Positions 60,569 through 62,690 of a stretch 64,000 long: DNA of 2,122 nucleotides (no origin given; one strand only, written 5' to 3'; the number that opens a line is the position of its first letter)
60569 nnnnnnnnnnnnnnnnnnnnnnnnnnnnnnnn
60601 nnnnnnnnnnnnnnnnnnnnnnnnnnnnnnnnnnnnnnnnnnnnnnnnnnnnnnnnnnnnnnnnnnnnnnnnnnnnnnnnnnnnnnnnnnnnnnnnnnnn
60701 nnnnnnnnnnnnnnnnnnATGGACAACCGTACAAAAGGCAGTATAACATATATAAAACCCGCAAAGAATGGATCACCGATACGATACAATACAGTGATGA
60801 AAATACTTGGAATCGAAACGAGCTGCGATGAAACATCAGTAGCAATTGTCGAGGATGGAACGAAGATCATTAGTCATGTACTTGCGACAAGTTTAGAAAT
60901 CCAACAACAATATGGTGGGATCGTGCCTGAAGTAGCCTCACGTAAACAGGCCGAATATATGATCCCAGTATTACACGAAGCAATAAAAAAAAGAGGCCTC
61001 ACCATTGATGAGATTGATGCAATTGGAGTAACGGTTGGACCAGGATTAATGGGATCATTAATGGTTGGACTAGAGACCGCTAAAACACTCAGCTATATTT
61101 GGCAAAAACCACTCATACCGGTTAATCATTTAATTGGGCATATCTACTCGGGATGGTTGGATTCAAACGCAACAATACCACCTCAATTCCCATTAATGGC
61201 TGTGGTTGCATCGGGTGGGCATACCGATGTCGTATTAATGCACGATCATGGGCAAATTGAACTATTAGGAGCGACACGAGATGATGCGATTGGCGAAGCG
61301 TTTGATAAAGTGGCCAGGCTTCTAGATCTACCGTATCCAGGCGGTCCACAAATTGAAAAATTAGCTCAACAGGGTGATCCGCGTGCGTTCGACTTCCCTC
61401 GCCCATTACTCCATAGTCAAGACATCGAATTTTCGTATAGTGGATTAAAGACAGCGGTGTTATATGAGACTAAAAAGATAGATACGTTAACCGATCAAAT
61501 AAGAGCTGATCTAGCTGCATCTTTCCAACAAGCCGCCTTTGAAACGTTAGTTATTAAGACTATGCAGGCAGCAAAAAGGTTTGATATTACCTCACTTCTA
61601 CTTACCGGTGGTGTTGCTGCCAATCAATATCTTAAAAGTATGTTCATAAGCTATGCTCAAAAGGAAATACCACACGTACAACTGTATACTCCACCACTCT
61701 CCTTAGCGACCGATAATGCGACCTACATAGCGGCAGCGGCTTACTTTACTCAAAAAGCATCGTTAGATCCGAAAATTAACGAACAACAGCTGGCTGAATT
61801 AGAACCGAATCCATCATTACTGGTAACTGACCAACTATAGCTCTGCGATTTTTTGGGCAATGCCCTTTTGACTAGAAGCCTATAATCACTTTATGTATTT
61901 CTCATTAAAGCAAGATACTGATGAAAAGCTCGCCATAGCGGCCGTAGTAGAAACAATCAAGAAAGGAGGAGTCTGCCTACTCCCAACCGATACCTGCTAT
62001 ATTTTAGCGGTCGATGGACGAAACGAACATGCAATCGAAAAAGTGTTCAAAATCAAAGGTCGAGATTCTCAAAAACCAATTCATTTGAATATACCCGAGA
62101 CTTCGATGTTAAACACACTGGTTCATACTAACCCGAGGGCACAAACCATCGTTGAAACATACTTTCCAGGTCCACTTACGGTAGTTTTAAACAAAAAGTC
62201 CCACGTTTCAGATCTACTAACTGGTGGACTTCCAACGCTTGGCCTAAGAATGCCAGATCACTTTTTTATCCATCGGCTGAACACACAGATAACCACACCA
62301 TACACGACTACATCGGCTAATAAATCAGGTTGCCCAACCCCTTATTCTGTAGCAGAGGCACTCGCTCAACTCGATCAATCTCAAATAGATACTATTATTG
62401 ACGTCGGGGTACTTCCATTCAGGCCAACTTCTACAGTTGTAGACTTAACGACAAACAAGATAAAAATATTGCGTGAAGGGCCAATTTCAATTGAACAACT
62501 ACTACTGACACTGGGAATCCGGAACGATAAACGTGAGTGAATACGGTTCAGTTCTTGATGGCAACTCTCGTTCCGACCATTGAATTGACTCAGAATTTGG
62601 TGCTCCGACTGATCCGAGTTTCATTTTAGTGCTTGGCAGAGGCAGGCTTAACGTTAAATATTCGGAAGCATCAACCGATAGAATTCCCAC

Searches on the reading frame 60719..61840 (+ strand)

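Call 43: search_protein_families(library=pfam, proteins=[window:60719-61840:+], max_evalue=0.001)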
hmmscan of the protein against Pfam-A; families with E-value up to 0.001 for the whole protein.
window:60719-61840:+ (373 aa): 3 families
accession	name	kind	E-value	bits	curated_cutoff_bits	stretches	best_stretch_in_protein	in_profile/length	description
PF00814.31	TsaD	-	6.8e-88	295.2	24.8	1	49-338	1-263/264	tRNA N6-adenosine threonylcarbamoyltransferase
PF02543.21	Carbam_trans_N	-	1.2e-05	25.3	24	0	243-310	253-321/346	Carbamoyltransferase N-terminus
PF22521.2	HypF_C_2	-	0.0001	22.6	27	1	254-316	158-220/241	Carbamoyltransferase, Kae1-like Domain, second subdomain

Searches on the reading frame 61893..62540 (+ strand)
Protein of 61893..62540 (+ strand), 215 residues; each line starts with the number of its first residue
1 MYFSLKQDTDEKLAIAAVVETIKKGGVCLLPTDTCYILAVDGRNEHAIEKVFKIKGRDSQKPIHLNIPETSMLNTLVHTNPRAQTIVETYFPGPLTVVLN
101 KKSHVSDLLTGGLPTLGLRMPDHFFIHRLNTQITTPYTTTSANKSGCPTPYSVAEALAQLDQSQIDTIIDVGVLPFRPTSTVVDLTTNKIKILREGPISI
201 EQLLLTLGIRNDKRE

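Call 43: search_protein_families(library=pfam, proteins=[window:61893-62540:+], max_evalue=0.001)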
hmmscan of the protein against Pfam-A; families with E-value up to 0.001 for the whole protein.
window:61893-62540:+ (215 aa): 1 family
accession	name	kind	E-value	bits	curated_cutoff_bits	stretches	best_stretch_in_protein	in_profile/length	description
PF01300.24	Sua5_yciO_yrdC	-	9.7e-46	155.9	25.1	1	21-196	2-178/178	Telomere recombination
